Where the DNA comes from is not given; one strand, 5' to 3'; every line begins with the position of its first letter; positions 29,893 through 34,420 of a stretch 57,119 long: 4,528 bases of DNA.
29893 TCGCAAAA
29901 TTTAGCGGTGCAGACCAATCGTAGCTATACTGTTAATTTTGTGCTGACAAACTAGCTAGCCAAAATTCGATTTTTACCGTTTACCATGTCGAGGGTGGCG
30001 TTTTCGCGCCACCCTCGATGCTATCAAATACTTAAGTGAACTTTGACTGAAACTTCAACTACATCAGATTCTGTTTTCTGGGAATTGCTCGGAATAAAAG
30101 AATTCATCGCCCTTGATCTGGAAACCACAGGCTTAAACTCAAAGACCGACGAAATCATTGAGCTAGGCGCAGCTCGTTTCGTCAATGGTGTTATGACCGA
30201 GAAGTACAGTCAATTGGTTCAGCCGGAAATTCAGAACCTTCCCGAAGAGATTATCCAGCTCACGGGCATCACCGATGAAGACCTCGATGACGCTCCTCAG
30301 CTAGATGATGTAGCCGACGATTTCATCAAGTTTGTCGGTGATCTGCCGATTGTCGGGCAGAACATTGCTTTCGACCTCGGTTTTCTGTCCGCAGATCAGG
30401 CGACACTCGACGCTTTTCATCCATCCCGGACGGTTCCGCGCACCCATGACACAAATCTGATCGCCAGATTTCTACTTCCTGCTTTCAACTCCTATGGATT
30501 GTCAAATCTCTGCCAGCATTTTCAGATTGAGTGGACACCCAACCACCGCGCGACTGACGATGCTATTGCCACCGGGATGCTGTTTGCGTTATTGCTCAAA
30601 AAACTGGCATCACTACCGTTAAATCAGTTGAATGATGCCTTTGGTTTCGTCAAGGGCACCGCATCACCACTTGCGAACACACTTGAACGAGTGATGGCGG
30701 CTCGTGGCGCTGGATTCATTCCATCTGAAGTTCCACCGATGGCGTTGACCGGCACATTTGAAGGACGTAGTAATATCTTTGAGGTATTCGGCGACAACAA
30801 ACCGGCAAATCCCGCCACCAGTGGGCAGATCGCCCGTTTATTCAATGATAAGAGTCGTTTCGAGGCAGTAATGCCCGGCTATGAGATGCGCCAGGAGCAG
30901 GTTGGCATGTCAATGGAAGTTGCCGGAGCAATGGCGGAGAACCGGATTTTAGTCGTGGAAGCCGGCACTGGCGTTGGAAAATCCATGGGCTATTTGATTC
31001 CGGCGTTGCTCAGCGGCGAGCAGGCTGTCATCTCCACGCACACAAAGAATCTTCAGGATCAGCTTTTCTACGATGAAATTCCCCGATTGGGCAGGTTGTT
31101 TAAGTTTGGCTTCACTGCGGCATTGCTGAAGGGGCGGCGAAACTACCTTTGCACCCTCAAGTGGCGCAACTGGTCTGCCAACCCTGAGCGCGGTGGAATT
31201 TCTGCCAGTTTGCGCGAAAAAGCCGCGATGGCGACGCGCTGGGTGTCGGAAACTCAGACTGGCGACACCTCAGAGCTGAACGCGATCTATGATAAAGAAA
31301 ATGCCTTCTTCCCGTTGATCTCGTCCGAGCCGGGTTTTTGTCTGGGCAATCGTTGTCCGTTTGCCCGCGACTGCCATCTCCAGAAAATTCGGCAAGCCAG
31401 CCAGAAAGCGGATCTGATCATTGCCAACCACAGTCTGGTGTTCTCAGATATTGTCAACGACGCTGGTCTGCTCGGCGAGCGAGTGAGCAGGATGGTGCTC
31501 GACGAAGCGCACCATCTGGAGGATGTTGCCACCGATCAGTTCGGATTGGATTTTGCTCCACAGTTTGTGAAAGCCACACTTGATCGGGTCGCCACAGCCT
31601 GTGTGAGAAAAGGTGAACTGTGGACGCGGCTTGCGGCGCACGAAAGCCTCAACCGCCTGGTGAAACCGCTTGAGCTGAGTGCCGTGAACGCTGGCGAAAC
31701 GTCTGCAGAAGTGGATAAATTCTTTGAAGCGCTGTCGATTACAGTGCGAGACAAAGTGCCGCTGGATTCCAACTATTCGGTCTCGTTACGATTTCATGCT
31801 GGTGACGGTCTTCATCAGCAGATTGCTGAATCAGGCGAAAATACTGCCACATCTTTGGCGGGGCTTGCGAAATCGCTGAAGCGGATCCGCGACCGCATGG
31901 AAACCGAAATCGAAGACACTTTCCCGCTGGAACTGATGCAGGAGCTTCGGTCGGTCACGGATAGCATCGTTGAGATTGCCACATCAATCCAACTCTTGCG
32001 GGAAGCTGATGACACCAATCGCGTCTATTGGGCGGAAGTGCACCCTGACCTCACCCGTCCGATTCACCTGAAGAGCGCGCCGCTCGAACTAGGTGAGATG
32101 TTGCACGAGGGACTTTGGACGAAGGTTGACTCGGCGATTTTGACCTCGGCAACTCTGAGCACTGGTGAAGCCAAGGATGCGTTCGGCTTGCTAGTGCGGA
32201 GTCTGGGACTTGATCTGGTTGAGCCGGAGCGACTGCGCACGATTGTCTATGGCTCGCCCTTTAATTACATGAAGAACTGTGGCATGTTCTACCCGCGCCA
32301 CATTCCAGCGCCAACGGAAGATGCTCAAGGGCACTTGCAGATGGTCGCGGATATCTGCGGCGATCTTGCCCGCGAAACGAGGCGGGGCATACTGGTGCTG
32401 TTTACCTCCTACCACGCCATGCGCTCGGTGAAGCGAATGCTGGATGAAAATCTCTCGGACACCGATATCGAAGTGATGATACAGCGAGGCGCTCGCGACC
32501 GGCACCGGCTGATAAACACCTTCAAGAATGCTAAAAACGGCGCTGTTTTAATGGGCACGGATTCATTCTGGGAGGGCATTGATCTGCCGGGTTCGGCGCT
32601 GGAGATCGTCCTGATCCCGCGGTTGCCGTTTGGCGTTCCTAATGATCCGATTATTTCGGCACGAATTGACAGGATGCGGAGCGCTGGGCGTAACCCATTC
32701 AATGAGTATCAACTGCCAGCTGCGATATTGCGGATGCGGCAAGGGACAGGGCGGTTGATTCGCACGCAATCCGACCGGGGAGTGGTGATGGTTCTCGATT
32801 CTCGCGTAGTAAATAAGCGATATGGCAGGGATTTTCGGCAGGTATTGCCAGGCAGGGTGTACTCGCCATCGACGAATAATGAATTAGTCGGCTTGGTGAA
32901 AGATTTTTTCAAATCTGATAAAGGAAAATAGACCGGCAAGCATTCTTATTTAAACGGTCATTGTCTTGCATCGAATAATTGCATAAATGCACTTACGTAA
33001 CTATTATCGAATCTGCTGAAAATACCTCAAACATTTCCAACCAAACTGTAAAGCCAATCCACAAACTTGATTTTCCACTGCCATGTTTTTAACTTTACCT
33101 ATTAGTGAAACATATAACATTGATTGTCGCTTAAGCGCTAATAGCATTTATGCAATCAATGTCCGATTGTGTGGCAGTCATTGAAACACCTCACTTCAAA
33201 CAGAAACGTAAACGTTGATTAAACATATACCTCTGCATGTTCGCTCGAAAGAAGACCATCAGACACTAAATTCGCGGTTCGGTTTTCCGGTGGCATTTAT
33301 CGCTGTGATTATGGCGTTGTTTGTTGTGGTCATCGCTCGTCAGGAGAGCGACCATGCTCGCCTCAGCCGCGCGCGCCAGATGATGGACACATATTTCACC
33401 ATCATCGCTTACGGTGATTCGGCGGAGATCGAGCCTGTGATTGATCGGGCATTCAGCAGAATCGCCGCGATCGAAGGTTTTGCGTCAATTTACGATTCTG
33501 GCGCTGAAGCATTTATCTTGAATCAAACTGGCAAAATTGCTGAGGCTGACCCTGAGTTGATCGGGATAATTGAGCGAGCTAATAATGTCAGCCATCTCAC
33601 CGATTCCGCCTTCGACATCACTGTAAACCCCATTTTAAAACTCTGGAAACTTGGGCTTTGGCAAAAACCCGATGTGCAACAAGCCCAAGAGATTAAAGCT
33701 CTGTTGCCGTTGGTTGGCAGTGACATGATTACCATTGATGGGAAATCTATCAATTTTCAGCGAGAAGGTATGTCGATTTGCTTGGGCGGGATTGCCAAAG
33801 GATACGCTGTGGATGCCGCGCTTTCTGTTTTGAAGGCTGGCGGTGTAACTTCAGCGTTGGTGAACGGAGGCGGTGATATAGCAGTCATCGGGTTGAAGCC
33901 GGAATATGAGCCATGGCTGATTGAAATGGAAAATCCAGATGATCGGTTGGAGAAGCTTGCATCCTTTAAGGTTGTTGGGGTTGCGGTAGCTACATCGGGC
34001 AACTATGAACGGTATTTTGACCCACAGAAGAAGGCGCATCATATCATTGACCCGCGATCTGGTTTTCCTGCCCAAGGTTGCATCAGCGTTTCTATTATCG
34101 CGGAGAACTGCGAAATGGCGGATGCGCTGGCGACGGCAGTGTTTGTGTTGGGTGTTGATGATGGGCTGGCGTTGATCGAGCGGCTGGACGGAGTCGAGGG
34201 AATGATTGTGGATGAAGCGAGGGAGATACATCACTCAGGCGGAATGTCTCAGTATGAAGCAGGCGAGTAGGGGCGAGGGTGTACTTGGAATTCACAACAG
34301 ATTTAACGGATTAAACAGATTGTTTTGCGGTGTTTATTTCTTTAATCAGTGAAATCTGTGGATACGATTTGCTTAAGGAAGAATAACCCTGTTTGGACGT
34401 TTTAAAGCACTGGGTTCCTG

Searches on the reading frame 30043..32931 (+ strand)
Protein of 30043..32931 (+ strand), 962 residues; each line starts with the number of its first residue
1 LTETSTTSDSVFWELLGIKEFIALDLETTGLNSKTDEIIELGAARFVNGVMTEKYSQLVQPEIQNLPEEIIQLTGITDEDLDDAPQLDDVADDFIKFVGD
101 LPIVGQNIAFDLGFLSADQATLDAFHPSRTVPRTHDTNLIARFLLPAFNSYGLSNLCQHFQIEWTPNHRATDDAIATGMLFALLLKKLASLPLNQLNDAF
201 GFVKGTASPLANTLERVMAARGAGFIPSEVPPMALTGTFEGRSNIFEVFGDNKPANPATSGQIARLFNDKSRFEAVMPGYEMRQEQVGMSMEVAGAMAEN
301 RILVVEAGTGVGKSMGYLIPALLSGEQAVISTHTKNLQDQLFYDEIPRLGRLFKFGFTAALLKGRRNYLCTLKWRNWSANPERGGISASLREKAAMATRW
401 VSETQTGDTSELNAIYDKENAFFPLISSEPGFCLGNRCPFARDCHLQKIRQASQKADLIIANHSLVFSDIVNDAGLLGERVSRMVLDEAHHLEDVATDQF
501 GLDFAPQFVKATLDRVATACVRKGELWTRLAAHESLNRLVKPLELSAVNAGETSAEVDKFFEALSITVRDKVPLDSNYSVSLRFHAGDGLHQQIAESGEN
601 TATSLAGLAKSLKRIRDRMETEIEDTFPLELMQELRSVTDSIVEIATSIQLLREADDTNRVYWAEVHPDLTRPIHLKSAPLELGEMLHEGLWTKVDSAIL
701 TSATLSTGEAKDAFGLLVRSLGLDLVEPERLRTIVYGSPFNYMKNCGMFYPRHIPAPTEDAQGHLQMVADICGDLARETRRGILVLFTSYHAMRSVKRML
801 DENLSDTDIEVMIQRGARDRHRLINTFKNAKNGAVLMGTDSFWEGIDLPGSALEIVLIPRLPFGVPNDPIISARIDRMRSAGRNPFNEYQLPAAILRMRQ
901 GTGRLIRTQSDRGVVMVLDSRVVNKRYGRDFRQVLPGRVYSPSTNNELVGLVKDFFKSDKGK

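Call 13: search_protein_families(library=ncbifam, proteins=[window:30043-32931:+], max_evalue=0.00001)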
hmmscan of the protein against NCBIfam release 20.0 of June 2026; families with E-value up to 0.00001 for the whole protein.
window:30043-32931:+ (962 aa): 30 families (the best 25 are shown)
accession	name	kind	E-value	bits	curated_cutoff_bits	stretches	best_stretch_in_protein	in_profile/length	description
NF005981.0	PRK08074.1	equivalog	1.1e-185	619.3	789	1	19-956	3-929/931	ATP-dependent DNA helicase DinG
NF053712.1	repair_DEAH_YoaA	equivalog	6e-155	517.4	680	1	265-937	2-615/630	DNA repair helicase YoaA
TIGR01407.1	dinG_rel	hypoth_equivalog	1.3e-147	493.5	547.7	1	21-938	2-870/889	putative DnaQ family exonuclease/DinG family helicase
NF008729.0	PRK11747.1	equivalog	3e-114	383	598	1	272-936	16-695/703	ATP-dependent DNA helicase DinG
NF005569.0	PRK07246.1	equivalog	1.3e-80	271.7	794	3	764-935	632-797/820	bifunctional DnaQ family exonuclease/ATP-dependent helicase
NF005906.0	PRK07883.1-4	equivalog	2.2e-38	131.9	495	1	20-189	7-172/563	DEDD exonuclease domain-containing protein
NF001688.0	PRK00448.1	equivalog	1.3e-37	128.9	873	1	19-197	423-597/1445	PolC-type DNA polymerase III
TIGR01405.1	polC_Gram_pos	equivalog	1.8e-35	122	1043.45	1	19-197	189-363/1211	DNA polymerase III subunit alpha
NF005905.0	PRK07883.1-3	equivalog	1.2e-33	116.6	508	1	21-202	26-205/581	DEDD exonuclease domain-containing protein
NF005907.0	PRK07883.1-5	equivalog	2.9e-32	111.8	454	1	21-200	30-207/584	DEDD exonuclease domain-containing protein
NF005836.0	PRK07740.1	equivalog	4.9e-31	108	261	1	20-200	60-238/244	hypothetical protein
NF005289.0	PRK06807.1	equivalog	2.5e-30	105.8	335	1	19-181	8-165/313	3'-5' exonuclease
TIGR00573.1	dnaq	subfamily_domain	1.2e-27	96.8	71.5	1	19-191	7-180/217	exonuclease, DNA polymerase III, epsilon subunit family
NF006316.0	PRK08517.1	equivalog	4.9e-27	94.9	247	1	19-203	70-247/270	3'-5' exonuclease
TIGR03117.2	cas_csf4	equivalog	6.1e-27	94.2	400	2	762-927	615-784/800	type IV CRISPR-associated DEAD/DEAH-box helicase Csf4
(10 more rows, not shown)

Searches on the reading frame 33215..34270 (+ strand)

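Call 13: search_protein_families(library=ncbifam, proteins=[window:33215-34270:+], max_evalue=0.00001)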
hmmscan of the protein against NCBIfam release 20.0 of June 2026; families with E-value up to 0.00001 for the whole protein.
window:33215-34270:+ (351 aa): 1 family
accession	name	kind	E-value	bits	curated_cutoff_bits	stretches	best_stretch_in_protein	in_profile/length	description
NF007774.0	PRK10461.1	equivalog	1.7e-28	99.6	498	1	82-332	68-328/351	FAD:protein FMN transferase ApbE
